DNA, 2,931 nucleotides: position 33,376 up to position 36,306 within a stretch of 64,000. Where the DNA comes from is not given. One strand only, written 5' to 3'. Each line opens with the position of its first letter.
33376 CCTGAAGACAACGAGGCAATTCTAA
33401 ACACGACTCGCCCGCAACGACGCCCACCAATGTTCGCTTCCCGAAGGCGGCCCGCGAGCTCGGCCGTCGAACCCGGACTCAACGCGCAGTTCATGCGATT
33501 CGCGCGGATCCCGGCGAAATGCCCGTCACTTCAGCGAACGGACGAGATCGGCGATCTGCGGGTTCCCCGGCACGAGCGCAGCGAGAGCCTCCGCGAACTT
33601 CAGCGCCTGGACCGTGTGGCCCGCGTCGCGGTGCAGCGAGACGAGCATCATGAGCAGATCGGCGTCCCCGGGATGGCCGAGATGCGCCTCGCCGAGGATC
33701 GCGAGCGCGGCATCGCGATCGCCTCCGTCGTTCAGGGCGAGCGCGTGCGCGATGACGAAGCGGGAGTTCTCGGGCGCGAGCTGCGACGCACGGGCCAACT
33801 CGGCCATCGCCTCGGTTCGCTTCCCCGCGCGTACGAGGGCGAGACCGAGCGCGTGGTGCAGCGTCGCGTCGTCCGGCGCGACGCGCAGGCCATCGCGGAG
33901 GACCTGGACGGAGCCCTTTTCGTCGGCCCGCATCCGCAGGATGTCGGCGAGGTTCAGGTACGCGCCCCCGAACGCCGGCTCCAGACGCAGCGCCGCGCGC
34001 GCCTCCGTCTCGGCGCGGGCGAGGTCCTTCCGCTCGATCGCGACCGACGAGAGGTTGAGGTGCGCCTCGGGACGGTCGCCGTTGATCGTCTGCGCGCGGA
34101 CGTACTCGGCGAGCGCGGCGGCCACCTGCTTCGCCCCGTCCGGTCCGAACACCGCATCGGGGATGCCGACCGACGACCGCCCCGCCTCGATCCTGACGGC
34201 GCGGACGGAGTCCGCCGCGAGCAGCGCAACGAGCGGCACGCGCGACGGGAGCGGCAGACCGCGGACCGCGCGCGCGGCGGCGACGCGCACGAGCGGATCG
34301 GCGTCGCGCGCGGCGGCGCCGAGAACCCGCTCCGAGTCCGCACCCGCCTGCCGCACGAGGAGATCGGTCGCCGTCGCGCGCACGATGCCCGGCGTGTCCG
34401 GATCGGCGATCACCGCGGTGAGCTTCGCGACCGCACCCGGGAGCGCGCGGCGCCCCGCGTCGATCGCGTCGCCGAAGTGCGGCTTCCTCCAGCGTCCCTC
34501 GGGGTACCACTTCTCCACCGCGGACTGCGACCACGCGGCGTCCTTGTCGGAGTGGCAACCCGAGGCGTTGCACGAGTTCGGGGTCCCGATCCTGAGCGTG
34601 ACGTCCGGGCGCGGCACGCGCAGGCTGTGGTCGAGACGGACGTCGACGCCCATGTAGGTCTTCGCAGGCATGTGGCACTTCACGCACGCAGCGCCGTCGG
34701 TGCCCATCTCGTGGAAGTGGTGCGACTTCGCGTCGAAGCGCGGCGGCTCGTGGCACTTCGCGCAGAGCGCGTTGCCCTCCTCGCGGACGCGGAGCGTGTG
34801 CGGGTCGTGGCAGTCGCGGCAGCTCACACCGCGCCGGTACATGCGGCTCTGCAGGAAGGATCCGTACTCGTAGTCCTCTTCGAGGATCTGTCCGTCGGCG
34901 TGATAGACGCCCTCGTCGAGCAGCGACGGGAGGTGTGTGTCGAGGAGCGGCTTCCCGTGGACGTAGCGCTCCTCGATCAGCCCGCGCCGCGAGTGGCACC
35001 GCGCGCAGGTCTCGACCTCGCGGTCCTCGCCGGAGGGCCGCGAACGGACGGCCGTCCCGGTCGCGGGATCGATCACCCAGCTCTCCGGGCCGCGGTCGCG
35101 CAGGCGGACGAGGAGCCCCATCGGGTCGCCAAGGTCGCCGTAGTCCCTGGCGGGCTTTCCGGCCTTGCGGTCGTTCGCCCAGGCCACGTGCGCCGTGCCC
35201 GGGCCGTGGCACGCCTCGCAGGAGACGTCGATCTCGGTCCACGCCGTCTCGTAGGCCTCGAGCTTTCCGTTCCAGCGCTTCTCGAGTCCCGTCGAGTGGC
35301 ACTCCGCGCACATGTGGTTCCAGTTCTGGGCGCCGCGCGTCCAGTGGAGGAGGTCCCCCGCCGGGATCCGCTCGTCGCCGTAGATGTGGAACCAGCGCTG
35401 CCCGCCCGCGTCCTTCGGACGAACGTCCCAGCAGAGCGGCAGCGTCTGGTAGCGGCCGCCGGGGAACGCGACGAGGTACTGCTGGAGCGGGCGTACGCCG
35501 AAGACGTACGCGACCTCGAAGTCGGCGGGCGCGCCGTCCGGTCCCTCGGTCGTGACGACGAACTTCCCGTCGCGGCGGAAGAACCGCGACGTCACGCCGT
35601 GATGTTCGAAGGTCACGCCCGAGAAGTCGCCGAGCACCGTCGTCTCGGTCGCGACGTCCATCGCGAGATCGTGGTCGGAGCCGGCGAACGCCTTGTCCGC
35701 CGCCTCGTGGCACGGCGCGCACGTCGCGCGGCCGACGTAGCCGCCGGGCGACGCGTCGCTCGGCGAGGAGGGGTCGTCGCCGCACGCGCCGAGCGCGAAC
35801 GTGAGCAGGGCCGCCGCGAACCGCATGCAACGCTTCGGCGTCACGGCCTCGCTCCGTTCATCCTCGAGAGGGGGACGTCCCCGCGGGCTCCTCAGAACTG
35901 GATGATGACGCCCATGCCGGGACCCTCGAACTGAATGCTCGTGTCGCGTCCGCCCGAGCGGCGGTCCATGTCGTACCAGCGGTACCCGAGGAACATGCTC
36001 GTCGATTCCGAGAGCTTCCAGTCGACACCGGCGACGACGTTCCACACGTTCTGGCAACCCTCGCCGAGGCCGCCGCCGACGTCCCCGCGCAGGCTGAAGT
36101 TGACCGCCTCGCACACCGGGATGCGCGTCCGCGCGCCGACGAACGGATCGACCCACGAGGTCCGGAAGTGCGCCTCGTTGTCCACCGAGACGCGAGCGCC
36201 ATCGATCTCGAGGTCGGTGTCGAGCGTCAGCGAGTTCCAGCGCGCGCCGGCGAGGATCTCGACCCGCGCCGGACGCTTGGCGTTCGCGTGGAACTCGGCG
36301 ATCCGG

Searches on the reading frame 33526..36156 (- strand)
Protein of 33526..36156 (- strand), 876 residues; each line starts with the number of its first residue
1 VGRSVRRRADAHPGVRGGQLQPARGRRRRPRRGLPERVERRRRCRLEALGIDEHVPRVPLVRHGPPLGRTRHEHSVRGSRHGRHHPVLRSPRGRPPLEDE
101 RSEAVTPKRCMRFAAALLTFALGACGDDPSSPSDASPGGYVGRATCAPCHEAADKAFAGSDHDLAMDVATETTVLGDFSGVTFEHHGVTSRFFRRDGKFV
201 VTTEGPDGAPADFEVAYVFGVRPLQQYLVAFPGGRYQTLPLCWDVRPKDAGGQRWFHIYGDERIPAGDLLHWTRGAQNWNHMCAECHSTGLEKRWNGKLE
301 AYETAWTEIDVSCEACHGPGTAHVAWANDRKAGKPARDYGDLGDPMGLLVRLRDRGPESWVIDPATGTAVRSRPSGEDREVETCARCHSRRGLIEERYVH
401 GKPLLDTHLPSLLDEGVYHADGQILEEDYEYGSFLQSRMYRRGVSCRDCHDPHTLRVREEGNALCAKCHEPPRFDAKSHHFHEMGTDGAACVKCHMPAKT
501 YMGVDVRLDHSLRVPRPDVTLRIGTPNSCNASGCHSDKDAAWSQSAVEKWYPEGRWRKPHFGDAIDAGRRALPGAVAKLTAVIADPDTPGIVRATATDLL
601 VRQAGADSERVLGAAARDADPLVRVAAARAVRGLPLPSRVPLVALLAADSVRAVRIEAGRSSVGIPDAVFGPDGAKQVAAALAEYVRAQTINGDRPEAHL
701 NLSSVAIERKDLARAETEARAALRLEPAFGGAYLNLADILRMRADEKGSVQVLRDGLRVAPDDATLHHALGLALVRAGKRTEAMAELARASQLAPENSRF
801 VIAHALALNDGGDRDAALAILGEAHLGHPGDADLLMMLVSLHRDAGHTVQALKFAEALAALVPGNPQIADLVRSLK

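Call 74: search_protein_families(library=pfam, proteins=[window:33526-36156:-], max_evalue=0.0001)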
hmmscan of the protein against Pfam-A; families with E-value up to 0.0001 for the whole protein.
window:33526-36156:- (876 aa): 9 families
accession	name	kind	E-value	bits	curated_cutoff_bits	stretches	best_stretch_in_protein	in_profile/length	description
PF14559.12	TPR_19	-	4.3e-13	49.8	25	1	812-873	5-66/68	Tetratricopeptide repeat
PF13428.12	TPR_14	-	2e-10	40.7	23.5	0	766-805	3-42/44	Tetratricopeptide repeat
PF14522.11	Cytochrome_C7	-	1.1e-07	32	24.8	0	280-388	13-66/67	Cytochrome c7 and related cytochrome c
PF07719.23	TPR_2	-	2.4e-07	30.8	27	0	764-797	1-34/34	Tetratricopeptide repeat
PF23914.1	TPR_CcmH_CycH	-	5e-07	30.1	42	1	753-865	39-154/158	Cytochrome c-type biogenesis protein H TPR domain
PF13414.12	TPR_11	-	8.6e-07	29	26.8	0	749-778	13-42/42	TPR repeat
PF09699.15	Paired_CXXCH_1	-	1.6e-06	28.2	20.6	1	445-471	8-38/41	Doubled CXXCH motif (Paired_CXXCH_1)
PF13181.12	TPR_8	-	5.2e-05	23.5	25.7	0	765-797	2-34/34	Tetratricopeptide repeat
PF14537.11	Cytochrom_c3_2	-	5.5e-05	24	25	0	442-497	5-66/79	Cytochrome c3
